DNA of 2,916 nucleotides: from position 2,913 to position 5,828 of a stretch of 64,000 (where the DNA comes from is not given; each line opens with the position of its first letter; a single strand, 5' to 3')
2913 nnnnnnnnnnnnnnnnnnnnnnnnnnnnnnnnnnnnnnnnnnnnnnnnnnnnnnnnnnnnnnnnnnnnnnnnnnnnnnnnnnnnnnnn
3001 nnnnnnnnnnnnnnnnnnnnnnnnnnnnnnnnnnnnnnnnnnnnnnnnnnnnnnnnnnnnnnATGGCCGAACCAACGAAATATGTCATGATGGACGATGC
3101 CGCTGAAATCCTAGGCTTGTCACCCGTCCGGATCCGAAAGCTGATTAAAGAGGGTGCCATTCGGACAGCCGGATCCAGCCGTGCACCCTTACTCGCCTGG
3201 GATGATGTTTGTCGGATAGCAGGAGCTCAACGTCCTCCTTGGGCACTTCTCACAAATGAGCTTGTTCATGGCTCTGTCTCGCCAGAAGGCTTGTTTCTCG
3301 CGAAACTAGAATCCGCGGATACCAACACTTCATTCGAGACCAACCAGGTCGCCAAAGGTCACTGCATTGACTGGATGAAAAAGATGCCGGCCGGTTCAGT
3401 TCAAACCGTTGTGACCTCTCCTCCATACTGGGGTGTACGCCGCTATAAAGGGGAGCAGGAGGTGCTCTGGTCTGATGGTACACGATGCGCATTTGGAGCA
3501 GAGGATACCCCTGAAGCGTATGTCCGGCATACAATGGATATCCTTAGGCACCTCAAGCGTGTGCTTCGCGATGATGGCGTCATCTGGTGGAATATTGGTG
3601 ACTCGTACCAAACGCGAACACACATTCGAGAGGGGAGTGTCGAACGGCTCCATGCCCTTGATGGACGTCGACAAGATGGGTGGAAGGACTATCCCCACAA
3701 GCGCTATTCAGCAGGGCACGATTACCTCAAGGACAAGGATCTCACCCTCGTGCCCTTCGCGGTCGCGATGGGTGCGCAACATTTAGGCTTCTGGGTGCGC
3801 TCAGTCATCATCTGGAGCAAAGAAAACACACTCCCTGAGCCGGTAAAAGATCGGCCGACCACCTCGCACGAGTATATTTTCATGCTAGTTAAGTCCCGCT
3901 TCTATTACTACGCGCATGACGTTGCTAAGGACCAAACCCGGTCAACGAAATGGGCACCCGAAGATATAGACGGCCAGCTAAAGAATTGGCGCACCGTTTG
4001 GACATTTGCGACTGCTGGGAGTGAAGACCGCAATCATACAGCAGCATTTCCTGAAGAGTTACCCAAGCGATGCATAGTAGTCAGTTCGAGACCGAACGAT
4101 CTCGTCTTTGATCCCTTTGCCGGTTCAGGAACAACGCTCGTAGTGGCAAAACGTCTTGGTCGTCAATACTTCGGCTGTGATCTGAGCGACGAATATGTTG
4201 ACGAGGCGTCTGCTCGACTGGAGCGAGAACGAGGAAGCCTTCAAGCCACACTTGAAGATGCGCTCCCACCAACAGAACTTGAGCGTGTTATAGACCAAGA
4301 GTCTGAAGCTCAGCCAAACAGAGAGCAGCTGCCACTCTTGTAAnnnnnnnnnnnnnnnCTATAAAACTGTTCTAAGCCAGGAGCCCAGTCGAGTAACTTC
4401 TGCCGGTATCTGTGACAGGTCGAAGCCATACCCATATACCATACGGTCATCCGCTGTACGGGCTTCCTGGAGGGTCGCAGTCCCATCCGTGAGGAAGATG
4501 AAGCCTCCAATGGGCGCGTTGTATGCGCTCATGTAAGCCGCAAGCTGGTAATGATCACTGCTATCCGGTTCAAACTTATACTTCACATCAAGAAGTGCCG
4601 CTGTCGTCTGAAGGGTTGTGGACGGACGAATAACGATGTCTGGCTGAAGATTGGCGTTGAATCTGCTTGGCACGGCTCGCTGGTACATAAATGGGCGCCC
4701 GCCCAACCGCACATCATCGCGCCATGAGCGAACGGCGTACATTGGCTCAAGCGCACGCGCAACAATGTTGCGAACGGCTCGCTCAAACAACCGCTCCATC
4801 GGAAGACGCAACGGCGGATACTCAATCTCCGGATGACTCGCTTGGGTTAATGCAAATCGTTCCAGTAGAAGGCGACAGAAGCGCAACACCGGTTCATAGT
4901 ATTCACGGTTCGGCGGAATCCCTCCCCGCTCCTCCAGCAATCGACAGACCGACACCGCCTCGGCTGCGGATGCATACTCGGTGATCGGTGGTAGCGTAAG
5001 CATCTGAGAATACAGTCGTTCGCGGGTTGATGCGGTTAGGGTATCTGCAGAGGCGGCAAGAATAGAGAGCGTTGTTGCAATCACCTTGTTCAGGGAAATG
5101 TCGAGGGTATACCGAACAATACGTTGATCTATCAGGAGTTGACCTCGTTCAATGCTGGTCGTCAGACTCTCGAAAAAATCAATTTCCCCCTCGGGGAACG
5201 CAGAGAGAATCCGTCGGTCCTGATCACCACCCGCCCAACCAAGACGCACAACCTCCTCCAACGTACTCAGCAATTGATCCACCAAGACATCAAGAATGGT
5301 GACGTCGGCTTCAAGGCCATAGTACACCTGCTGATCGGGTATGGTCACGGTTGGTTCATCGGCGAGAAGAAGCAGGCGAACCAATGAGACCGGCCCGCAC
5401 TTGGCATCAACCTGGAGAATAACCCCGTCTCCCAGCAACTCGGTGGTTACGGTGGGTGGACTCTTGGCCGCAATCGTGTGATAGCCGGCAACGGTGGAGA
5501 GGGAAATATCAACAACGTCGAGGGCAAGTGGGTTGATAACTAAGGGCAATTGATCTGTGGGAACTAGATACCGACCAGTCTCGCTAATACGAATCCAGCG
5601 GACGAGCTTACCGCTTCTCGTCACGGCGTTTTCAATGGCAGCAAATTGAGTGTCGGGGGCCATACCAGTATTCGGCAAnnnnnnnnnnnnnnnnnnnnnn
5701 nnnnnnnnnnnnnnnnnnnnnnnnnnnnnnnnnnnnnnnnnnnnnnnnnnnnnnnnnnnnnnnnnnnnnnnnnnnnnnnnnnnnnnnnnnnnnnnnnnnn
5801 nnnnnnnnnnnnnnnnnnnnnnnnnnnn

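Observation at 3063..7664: McrBC type IV system coupled to an XRE controller and converging on an HTH-fused SPPY methyltransferase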

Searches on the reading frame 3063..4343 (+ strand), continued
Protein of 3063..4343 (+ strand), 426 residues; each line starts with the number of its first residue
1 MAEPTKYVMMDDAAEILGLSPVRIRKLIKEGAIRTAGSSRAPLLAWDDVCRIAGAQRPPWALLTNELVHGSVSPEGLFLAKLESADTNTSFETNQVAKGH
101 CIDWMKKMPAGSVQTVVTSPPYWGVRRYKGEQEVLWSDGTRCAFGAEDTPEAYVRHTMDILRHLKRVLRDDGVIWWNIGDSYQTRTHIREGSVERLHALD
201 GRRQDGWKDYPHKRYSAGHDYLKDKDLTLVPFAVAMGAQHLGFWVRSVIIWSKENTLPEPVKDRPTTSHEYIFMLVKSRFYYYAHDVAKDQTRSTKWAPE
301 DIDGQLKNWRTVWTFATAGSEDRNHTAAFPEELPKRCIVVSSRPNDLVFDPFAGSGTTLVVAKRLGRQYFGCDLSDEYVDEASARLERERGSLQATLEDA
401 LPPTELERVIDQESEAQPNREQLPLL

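Call 83: search_protein_families(library=pfam, proteins=[L017:12151-12459:-, L017:10550-12154:-, L018:10535-12247:-, L017:9301-10548:-, L013:1272-2516:+, L015:2676-4391:+], max_evalue=0.01)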
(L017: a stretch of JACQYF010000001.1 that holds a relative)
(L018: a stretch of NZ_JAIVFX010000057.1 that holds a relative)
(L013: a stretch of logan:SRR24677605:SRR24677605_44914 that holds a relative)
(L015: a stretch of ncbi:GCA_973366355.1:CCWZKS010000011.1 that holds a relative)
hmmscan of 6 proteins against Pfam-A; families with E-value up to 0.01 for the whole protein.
L017:12151-12459:- (102 aa): 7 families
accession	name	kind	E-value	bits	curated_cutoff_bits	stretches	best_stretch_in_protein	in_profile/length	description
PF01381.28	HTH_3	-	4.3e-17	62.3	23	1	44-98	1-55/55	Helix-turn-helix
PF13560.12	HTH_31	-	1.4e-13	51.3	27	1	39-94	1-57/64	Helix-turn-helix domain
PF13443.12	HTH_26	-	1.3e-09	38.6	22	1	44-99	2-58/63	Cro/C1-type HTH DNA-binding domain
PF12844.13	HTH_19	-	2e-08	34.5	30.2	1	41-101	1-61/64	Helix-turn-helix domain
PF13744.12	HTH_37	-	0.00047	20.4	27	1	38-95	17-75/80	Helix-turn-helix domain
PF21291.3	CYNS_N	-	0.0053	17.1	27.1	1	46-93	10-57/69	Cyanate hydratase, N-terminal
PF13413.12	HTH_25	-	0.0063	16.7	24.6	0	44-75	2-33/62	Helix-turn-helix domain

L017:10550-12154:- (534 aa): 9 families
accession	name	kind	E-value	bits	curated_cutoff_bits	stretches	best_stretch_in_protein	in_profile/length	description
PF07728.20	AAA_5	-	4.4e-17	62.8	22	1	278-429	2-139/139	AAA domain (dynein-related subfamily)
PF20720.3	nSTAND3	-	1.2e-06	28.8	27.2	1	263-303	5-45/155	Novel STAND NTPase 3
PF00004.35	AAA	-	1.3e-05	26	21.2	1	278-369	1-73/131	ATPase family associated with various cellular activities (AAA)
PF13191.12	AAA_16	-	1.4e-05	26.1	32.6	1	267-326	14-74/167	AAA ATPase domain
PF13401.12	AAA_22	-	0.00079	20.2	27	1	275-365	5-96/130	AAA domain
PF01695.23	IstB_IS21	-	0.0032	17.4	24.1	1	269-300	86-117/238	IstB-like ATP binding protein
PF13086.12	AAA_11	-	0.0051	17.1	27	1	266-300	8-42/257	AAA domain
PF24883.2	NPHP3_N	-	0.0052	17.4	24.8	0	257-314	4-60/164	Nephrocystin 3, N-terminal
PF04851.21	ResIII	-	0.0058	17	22.5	0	266-306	20-54/164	Type III restriction enzyme, res subunit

L018:10535-12247:- (570 aa): 11 families
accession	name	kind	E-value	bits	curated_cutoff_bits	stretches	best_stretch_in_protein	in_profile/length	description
PF07728.20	AAA_5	-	5.1e-18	65.9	22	1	311-465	2-139/139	AAA domain (dynein-related subfamily)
PF00004.35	AAA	-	5.7e-07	30.5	21.2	1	311-451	1-112/131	ATPase family associated with various cellular activities (AAA)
PF20720.3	nSTAND3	-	9.9e-06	25.8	27.2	1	293-335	2-44/155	Novel STAND NTPase 3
PF13401.12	AAA_22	-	5.7e-05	23.9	27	1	307-415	4-110/130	AAA domain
PF24883.2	NPHP3_N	-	0.00057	20.5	24.8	0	289-340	3-54/164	Nephrocystin 3, N-terminal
PF01695.23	IstB_IS21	-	0.0012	18.8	24.1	1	301-331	85-115/238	IstB-like ATP binding protein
PF13191.12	AAA_16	-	0.0013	19.7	32.6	1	309-356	25-73/167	AAA ATPase domain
PF13173.12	AAA_14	-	0.0018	18.7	27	1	308-400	2-75/129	AAA domain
PF04851.21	ResIII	-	0.0023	18.3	22.5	1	294-339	12-54/164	Type III restriction enzyme, res subunit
PF12775.13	AAA_7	-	0.0045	17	25.8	1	304-345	29-71/181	P-loop containing dynein motor region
PF13479.12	AAA_24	-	0.005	17.1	27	1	308-398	2-75/195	AAA domain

L017:9301-10548:- (415 aa): 1 family
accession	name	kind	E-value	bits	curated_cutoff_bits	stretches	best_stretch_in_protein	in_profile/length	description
PF10117.15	McrBC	-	3.2e-27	95.7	23.9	1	46-359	2-313/318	McrBC 5-methylcytosine restriction system component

L013:1272-2516:+ (414 aa): 0 families

L015:2676-4391:+ (571 aa): 7 families
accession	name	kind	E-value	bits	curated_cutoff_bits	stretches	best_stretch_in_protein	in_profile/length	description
PF07728.20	AAA_5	-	5e-12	46.4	22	1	262-439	3-138/139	AAA domain (dynein-related subfamily)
PF13191.12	AAA_16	-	4.7e-05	24.4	32.6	1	247-297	15-63/167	AAA ATPase domain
PF20720.3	nSTAND3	-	6.1e-05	23.2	27.2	1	244-285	3-44/155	Novel STAND NTPase 3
PF13401.12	AAA_22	-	0.00025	21.8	27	1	259-345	6-93/130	AAA domain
PF20030.5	bpMoxR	-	0.0019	17.7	27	0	254-281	27-54/205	MoxR domain in the MoxR-vWA-beta-propeller ternary systems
PF00004.35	AAA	-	0.0036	18.2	21.2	0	262-285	2-25/131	ATPase family associated with various cellular activities (AAA)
PF13671.12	AAA_33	-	0.0077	17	27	0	261-283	2-24/143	AAA domain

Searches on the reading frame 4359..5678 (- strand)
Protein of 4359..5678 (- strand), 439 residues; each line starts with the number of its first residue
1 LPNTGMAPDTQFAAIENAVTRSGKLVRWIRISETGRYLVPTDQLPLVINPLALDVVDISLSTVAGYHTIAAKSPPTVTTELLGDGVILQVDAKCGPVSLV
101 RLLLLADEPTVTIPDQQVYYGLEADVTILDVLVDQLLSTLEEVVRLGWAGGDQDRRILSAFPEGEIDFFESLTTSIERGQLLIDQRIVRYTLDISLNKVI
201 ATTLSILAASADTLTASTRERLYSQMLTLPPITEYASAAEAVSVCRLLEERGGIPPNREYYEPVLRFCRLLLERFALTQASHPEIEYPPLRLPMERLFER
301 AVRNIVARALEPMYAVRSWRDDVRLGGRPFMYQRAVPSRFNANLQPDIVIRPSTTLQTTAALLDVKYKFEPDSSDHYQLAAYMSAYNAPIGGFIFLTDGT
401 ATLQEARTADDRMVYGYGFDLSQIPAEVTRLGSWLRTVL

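Call 3: search_protein_families(library=pfam, proteins=[window:4359-5678:-], max_evalue=0.01)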
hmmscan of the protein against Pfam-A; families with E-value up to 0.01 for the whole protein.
window:4359-5678:- (439 aa): 1 family
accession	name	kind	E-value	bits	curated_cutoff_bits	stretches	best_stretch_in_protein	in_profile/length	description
PF10117.15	McrBC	-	5e-17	62.3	23.9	1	110-392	43-313/318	McrBC 5-methylcytosine restriction system component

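Call 4: search_protein_families(library=padloc, proteins=[window:4359-5678:-], max_evalue=0.01)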
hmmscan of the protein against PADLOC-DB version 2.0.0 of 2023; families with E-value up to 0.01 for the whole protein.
window:4359-5678:- (439 aa): 0 families

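Call 5: search_protein_families(library=ncbifam, proteins=[window:4359-5678:-], max_evalue=0.01)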
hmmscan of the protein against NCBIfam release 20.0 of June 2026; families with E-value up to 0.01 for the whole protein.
window:4359-5678:- (439 aa): 1 family
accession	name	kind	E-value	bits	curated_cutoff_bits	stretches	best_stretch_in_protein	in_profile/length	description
NF007277.0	PRK09736.1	equivalog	2.3e-06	27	338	1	123-313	34-216/353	5-methylcytosine-specific restriction endonuclease system specificity protein McrC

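Call 63: search_solved_structures(query=window:4359-5678:-, max_evalue=0.1, show_alignments=1)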
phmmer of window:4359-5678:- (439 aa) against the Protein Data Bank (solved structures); distinct sequences matched with E-value up to 0.1: 0.
